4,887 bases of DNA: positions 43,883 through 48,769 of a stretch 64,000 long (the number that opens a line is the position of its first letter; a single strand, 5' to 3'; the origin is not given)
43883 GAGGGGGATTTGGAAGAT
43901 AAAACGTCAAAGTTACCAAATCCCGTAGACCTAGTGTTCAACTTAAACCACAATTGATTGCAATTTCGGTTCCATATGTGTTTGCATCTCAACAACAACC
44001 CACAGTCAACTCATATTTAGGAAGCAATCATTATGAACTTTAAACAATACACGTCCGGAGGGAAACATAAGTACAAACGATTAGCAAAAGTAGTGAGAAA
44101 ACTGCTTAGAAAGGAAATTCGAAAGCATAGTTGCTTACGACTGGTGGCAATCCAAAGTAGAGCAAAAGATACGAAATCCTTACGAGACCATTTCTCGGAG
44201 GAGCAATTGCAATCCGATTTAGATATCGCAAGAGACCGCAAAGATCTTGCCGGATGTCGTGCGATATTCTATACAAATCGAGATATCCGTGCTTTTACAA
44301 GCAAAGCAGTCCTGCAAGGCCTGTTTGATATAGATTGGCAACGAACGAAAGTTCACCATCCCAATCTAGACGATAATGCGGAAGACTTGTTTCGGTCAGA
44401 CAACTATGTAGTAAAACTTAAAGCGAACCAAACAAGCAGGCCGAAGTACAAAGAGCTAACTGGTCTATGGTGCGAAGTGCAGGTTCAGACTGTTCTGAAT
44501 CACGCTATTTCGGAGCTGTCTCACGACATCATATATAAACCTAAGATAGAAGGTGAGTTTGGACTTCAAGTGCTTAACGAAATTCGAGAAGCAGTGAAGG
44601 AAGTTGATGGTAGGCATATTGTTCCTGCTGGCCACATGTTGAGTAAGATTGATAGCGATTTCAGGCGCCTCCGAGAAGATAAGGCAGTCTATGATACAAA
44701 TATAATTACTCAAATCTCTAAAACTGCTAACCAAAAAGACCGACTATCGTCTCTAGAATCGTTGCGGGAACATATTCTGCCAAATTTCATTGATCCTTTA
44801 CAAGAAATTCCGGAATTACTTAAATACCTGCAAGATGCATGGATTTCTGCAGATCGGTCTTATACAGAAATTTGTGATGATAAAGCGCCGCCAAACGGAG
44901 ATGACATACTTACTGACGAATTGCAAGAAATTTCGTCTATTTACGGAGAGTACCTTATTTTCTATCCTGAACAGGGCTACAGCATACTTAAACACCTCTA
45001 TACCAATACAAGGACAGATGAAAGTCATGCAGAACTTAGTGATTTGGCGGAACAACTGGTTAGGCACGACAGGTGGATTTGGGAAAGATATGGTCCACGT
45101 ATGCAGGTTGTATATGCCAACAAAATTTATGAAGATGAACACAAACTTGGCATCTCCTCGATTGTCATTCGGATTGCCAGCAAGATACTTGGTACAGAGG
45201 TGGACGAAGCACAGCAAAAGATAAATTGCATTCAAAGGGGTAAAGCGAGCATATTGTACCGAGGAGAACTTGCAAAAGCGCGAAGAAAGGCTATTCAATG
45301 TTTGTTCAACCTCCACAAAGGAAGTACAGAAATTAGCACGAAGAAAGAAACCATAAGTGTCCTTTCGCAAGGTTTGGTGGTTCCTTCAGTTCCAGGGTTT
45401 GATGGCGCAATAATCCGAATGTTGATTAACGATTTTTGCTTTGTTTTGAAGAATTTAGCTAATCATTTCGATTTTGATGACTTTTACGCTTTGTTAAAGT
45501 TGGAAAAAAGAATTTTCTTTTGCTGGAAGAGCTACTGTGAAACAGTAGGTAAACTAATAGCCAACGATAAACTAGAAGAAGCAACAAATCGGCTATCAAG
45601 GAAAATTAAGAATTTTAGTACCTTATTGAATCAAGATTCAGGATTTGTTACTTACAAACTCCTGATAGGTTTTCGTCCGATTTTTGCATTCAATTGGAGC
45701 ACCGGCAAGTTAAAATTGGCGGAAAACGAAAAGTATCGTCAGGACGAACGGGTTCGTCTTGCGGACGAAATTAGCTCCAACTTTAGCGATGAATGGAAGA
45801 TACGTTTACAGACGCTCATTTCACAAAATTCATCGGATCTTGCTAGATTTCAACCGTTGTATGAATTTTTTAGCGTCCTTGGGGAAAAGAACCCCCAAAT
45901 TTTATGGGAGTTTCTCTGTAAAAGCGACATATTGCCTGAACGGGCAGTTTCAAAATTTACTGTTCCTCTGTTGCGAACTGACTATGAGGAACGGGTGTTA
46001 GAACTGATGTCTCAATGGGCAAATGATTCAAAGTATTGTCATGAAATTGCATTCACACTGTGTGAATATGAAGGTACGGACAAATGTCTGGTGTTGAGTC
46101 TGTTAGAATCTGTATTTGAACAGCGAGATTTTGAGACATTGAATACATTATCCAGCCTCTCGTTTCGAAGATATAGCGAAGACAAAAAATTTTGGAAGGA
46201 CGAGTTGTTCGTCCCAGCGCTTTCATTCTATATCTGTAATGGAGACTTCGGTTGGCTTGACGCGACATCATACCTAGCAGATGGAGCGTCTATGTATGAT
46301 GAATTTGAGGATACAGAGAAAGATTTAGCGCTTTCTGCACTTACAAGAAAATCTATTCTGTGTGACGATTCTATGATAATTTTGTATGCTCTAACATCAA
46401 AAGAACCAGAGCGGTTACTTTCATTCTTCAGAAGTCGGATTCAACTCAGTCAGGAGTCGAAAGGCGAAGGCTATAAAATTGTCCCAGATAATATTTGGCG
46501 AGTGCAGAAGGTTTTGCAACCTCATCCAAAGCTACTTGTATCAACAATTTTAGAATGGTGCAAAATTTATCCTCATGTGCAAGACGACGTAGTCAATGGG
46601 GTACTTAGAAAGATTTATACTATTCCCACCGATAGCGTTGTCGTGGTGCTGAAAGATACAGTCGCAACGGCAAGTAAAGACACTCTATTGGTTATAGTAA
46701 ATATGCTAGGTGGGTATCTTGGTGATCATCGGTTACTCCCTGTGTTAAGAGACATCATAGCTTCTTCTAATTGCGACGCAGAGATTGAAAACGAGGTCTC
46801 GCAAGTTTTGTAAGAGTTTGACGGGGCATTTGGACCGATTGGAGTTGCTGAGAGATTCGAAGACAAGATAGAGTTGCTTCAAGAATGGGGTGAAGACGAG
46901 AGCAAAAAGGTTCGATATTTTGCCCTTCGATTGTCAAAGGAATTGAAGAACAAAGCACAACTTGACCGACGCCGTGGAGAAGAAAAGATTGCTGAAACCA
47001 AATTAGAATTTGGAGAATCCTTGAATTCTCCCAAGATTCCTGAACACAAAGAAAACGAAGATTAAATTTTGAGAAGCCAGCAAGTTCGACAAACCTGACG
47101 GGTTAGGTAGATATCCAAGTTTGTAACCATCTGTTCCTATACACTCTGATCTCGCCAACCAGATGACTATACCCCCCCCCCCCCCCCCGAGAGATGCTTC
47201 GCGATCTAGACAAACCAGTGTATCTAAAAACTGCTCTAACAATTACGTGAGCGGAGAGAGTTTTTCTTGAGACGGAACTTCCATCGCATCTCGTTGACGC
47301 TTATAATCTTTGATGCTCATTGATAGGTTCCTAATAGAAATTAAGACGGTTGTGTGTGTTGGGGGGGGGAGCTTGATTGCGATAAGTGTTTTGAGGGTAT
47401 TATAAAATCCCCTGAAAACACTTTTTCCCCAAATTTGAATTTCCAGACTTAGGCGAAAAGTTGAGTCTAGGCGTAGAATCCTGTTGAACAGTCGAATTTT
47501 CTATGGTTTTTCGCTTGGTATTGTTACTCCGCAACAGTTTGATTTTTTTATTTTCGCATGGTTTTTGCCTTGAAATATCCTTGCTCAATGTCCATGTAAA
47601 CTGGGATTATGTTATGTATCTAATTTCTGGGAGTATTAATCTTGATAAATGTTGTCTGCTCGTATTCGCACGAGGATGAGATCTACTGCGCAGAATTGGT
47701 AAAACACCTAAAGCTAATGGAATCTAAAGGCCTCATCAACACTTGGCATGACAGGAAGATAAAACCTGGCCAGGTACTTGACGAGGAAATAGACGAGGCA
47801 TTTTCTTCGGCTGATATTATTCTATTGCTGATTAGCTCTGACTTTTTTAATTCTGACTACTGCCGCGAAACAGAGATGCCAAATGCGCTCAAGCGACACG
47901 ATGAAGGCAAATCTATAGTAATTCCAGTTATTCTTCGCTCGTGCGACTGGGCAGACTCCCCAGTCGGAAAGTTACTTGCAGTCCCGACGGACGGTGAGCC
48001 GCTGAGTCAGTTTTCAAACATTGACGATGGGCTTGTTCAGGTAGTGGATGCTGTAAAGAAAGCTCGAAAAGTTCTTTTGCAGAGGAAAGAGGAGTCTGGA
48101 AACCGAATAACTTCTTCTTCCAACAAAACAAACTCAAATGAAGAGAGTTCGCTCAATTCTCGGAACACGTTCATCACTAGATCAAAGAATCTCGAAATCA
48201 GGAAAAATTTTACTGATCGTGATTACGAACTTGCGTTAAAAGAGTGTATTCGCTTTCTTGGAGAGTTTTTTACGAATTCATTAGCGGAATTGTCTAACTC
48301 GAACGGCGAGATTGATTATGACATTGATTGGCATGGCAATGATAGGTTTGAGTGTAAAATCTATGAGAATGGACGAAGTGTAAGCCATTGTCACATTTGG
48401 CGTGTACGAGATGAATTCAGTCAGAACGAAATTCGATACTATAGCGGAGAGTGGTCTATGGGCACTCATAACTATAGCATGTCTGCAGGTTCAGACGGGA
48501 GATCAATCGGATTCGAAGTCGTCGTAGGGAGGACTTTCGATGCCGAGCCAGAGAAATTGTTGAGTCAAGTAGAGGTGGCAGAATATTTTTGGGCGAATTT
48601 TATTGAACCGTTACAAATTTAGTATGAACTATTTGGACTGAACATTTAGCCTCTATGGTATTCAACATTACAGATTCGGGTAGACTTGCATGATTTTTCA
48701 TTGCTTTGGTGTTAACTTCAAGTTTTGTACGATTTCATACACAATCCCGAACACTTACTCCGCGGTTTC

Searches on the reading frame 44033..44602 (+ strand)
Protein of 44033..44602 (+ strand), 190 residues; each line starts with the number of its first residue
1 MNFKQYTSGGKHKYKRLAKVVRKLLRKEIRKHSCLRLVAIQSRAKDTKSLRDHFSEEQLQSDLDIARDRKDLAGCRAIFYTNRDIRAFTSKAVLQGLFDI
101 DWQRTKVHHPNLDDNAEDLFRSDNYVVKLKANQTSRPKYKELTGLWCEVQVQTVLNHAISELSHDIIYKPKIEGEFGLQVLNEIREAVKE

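Call 45: search_solved_structures(query=A3, max_evalue=10, show_alignments=0)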
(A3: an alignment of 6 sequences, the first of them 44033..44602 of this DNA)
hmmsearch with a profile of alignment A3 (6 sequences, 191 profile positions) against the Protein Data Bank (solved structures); distinct sequences matched with E-value up to 10: 5.
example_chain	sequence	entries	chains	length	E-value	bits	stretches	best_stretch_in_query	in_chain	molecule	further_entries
6fgk_A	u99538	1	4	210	2.2e-06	30.8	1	38-173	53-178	GTP pyrophosphokinase YwaC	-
6ewz_A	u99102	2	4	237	1.7e-05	27.9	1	37-177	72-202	GTP pyrophosphokinase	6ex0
6fgj_A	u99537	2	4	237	1.8e-05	27.8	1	37-177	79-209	GTP pyrophosphokinase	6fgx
2be3_A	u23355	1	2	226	0.0031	20.5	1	37-172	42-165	GTP pyrophosphokinase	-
3l9d_A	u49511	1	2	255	0.014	18.4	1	37-170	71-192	Putative GTP pyrophosphokinase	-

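Call 88: predict_structure(alignment_id=A3)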
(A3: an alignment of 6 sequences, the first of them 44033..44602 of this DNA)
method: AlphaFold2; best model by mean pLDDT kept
length: 190 residues; sequences in the alignment: 6
mean_pLDDT: 81.1   pTM: 0.75
mean pLDDT of the five models: 81.1, 79.6, 79.4, 79.0, 67.3
residues with pLDDT >= 90: 70; 70-90: 78; 50-70: 34; < 50: 8
segments of 3 or more residues with pLDDT < 50: 169-171, 173-176
pLDDT, mean of each block of 10 residues (from residue 1): 86 94 95 89 88 82 75 90 88 91 80 60 91 88 92 86 57 51 58
secondary structure, 60 per line:
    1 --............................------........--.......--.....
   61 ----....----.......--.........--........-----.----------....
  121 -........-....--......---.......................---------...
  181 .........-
elements in order: H3-30 E37-44 H47-53 H56-60 H65-68 E73-79 H82-90 H93-97 E98-100 H117-120 E122-129 H131-134 H137-142 E146-153 H154-168 H178-189

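Call 90: fold_search(model_id=the predicted structure, library=pdb)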
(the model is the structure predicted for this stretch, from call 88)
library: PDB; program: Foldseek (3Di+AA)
matches with E <= 10: 373; with E <= 0.001: 52
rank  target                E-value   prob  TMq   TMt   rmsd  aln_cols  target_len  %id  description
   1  5ded_H                1.3e-06  1.00  0.56  0.55   7.3       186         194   14  Crystal structure of the small alarmone synthethase 1 from Bacillus subtilis bound to its product pppGpp (released 2015-10-28)
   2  5dec_B                1.4e-06  1.00  0.51  0.51   9.9       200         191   18  Crystal structure of the small alarmone synthetase 1 from Bacillus subtilis (released 2015-10-28)
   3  2be3_B                1.6e-06  1.00  0.52  0.52   9.5       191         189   14  Structure of a GTP Pyrophosphokinase Family Protein from Streptococcus pneumoniae (released 2005-12-06)
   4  5dec_D                2.3e-06  1.00  0.60  0.60   6.7       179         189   16  Crystal structure of the small alarmone synthetase 1 from Bacillus subtilis (released 2015-10-28)
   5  5dec_A                2.6e-06  1.00  0.57  0.58   6.3       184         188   15  Crystal structure of the small alarmone synthetase 1 from Bacillus subtilis (released 2015-10-28)
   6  3l9d_B                2.8e-06  1.00  0.52  0.51   7.3       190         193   17  The Crystal Structure of smu.1046c from Streptococcus mutans UA159 (released 2011-01-12)
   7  6fgk_D                3.0e-06  1.00  0.60  0.61   7.1       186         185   20  Crystal structure of the small alarmone synthethase 2 from Bacillus subtilis (released 2018-02-07)
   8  2be3_A                3.6e-06  1.00  0.55  0.52   7.1       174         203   14  Structure of a GTP Pyrophosphokinase Family Protein from Streptococcus pneumoniae (released 2005-12-06)
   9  5ded_C                4.4e-06  1.00  0.57  0.56   9.5       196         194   16  Crystal structure of the small alarmone synthethase 1 from Bacillus subtilis bound to its product pppGpp (released 2015-10-28)
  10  5ded_E                5.3e-06  1.00  0.59  0.59   9.5       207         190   15  Crystal structure of the small alarmone synthethase 1 from Bacillus subtilis bound to its product pppGpp (released 2015-10-28)
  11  6fgk_A                6.0e-06  1.00  0.60  0.62   7.0       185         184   19  Crystal structure of the small alarmone synthethase 2 from Bacillus subtilis (released 2018-02-07)
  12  5ded_A                6.3e-06  1.00  0.55  0.54   9.3       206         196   13  Crystal structure of the small alarmone synthethase 1 from Bacillus subtilis bound to its product pppGpp (released 2015-10-28)
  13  6fgk_B                6.8e-06  1.00  0.55  0.57   7.3       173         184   20  Crystal structure of the small alarmone synthethase 2 from Bacillus subtilis (released 2018-02-07)
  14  5ded_B                7.2e-06  1.00  0.54  0.54   9.9       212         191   14  Crystal structure of the small alarmone synthethase 1 from Bacillus subtilis bound to its product pppGpp (released 2015-10-28)
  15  6ewz_B                7.7e-06  1.00  0.61  0.58   7.1       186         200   22  Crystal structure of RelP (SAS2) from Staphylococcus aureus bound to AMPCPP and GTP in the pre-catalytic state (released 2018-01-24)
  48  9erv_A                7.1e-04  1.00  0.48  0.29   7.5       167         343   15  Structure of Salmonella CapRel bound to Bas11 Gp54 (released 2024-11-06)
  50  7ztb_B                7.1e-04  1.00  0.45  0.27   8.2       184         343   16  Structure of the Salmonella tRNA pyrophosphokinase CapRel (released 2022-11-23)
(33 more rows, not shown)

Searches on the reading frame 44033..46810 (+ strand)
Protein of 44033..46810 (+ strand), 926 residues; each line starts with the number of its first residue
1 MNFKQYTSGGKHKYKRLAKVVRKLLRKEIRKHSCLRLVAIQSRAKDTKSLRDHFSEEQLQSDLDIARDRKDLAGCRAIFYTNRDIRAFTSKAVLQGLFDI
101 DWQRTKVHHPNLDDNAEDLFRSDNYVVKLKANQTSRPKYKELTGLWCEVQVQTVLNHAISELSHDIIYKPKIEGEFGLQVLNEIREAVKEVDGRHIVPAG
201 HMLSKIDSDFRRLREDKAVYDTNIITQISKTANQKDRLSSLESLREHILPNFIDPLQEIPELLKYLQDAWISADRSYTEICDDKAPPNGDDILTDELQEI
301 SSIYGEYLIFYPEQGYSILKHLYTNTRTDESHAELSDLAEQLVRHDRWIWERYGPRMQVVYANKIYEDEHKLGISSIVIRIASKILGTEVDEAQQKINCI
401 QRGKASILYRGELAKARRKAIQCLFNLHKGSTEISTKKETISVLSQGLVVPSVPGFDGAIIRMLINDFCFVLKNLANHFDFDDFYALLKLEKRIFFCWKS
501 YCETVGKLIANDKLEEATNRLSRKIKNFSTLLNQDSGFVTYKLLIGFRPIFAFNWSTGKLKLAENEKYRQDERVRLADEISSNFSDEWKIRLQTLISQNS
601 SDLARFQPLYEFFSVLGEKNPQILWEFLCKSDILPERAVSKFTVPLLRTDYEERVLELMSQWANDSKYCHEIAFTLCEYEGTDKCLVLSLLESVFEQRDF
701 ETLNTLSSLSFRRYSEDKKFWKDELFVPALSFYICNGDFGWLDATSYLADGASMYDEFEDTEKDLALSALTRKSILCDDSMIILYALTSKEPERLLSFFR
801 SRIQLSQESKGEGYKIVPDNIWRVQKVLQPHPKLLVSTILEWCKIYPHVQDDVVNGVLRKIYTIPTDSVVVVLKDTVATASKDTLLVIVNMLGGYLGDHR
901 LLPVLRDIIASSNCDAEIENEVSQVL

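Call 3: search_protein_families(library=pfam, proteins=[window:44033-46810:+], max_evalue=0.1)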
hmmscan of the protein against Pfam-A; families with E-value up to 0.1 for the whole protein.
window:44033-46810:+ (926 aa): 1 family
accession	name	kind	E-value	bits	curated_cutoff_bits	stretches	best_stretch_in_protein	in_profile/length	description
PF04607.23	RelA_SpoT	-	3.5e-05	24.5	27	1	42-171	1-111/113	Region found in RelA / SpoT proteins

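Call 4: search_protein_families(library=padloc, proteins=[window:44033-46810:+], max_evalue=0.1)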
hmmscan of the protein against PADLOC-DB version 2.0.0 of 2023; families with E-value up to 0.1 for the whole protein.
window:44033-46810:+ (926 aa): 1 family
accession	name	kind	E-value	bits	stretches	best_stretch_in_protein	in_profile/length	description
PDLC04999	PDC-S33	-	2.1e-07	28.7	1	16-158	46-173/349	-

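Call 5: search_protein_families(library=ncbifam, proteins=[window:44033-46810:+], max_evalue=0.1)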
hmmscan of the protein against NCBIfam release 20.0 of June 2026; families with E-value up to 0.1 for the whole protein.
window:44033-46810:+ (926 aa): 1 family
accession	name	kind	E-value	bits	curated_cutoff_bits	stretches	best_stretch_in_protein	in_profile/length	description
TIGR02408.1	ectoine_ThpD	equivalog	0.059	12.7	336.5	0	308-400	22-117/277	ectoine hydroxylase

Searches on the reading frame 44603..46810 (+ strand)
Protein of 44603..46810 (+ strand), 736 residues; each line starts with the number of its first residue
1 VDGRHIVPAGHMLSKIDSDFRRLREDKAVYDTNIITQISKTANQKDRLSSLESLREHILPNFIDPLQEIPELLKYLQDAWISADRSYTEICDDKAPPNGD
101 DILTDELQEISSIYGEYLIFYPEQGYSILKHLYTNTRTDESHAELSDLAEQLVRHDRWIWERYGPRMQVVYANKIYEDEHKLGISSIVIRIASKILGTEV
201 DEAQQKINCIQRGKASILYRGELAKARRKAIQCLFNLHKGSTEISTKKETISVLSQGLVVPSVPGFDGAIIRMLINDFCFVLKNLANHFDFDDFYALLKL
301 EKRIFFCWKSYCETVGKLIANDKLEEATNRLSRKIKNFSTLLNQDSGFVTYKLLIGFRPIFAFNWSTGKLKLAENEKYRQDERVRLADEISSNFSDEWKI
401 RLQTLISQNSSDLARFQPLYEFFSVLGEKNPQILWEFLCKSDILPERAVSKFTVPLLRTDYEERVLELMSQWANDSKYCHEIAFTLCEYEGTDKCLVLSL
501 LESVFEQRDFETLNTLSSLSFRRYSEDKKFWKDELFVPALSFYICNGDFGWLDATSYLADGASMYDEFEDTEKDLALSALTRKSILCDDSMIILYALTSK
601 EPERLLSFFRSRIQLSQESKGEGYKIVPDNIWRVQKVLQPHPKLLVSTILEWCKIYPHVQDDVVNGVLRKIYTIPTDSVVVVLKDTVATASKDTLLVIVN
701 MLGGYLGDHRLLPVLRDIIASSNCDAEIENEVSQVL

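Call 35: find_homologous_proteins(query=A2, max_evalue=0.001)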
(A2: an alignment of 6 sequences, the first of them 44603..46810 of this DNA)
Query A2 (6 sequences) (736 aa, profile of the alignment): 4 proteins with E <= 0.001 among 8000 candidates.
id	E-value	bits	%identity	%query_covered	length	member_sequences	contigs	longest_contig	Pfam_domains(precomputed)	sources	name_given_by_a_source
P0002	0.0e+0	1294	87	100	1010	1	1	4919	PF04607.24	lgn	-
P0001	0.0e+0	1195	100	100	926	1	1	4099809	-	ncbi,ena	-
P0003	5.6e-263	893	53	99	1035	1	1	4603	-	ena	-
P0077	1.0e-103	366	21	66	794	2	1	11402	-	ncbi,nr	ncbi:MAG: hypothetical protein PHP05_02485 [Sideroxydans sp.]|nr:hypothetical protein [Sideroxydans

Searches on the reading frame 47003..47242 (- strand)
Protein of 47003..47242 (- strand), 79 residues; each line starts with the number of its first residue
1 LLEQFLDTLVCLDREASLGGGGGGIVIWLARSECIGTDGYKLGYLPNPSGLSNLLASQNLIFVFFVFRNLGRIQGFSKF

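Call 73: search_protein_families(library=pfam, proteins=[window:47003-47242:-], max_evalue=1)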
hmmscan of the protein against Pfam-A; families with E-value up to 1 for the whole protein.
window:47003-47242:- (79 aa): 0 families

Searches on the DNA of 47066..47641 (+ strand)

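Call 28: search_dna_similar(query=window:47066-47641:+, collection=plasmids, mode=distant, max_rows=10)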
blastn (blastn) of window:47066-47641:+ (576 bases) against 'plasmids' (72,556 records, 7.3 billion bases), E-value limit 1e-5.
No match.

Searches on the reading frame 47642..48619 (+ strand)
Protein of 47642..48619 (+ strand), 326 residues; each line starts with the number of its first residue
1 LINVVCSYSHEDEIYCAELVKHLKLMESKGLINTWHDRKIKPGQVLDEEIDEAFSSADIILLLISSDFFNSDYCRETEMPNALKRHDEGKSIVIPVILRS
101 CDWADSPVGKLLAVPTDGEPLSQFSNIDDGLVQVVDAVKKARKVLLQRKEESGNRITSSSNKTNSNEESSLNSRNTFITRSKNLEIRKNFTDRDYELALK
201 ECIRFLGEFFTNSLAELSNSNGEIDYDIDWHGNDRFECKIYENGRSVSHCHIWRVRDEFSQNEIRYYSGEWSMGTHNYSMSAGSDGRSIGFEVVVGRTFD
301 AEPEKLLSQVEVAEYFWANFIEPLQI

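Call 3: search_protein_families(library=pfam, proteins=[window:47642-48619:+], max_evalue=0.1)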
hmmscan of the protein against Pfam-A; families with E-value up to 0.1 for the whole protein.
window:47642-48619:+ (326 aa): 4 families
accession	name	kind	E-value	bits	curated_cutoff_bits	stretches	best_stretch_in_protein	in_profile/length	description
PF13676.11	TIR_2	-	3.3e-15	57.1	28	1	4-112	1-104/122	TIR domain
PF01582.25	TIR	-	1.3e-07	32.1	21.3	1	15-100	17-98/179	TIR domain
PF21605.3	CRLF2-like_D2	-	0.011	16.2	27.3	1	225-276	37-90/94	Cytokine receptor-like factor 2-like, D2 domain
PF08937.16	ThsB_TIR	-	0.024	15.5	21.2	1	6-93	2-91/100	Thoeris protein ThsB, TIR-like domain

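Call 4: search_protein_families(library=padloc, proteins=[window:47642-48619:+], max_evalue=0.1)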
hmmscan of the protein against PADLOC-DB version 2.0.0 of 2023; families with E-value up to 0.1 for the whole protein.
window:47642-48619:+ (326 aa): 5 families
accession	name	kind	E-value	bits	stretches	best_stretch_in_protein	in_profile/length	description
PDLC00420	ThsB1|ThsB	-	1.7e-89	298.2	1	1-325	1-316/319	TIR-like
PDLC02012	SAVED5--SAVED_TIR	-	3.5e-13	47.4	1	4-174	16-176/404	-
PDLC05062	PDC-S66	-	4.4e-06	24.4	1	4-96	151-240/282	-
PDLC00728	Effector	-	0.00059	16.9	1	4-144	12-155/432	TIR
PDLC00727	Effector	-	0.0056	13.2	1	4-87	176-257/590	TIR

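Call 5: search_protein_families(library=ncbifam, proteins=[window:47642-48619:+], max_evalue=0.1)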
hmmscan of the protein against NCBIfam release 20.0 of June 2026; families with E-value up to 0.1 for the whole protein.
window:47642-48619:+ (326 aa): 3 families
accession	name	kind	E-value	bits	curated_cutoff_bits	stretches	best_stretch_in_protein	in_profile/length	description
NF040588.1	FxsC_Nterm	equivalog_domain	5e-05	23.3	130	1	32-111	46-131/182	TIR-like protein FxsC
NF058526.1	Thoeris_type3_ThcB4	equivalog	0.0077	15.1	220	1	38-84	162-207/375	Thoeris type III anti-phage system protein ThcB4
NF042941.1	Retron_TIR_antiphage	equivalog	0.051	12.3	600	1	4-99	342-434/464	TIR domain-containing anti-phage reverse transcriptase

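Call 16: list_cluster_members(proteins=[P0001, window:47642-48619:+, P0005])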
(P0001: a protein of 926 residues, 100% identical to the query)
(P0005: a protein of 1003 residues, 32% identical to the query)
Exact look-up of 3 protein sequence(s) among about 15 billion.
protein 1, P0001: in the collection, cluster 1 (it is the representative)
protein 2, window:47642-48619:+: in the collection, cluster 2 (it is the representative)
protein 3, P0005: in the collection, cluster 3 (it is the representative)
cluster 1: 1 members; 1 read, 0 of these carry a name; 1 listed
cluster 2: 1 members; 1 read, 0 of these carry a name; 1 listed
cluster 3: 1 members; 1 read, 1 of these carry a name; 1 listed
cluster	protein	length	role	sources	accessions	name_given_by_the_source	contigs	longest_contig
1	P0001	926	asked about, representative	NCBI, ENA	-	-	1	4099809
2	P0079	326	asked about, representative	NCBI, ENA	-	-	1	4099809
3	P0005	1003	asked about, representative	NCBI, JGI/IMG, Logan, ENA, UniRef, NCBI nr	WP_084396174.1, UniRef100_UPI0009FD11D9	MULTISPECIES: RelA/SpoT domain-containing protein [Hyphomonadaceae] | ppGpp synthetase/RelA/SpoT-type nucleotidyltranferase | RelA/SpoT domain-containing protein n=1 Tax=Hyphomonadaceae TaxID=69657 ...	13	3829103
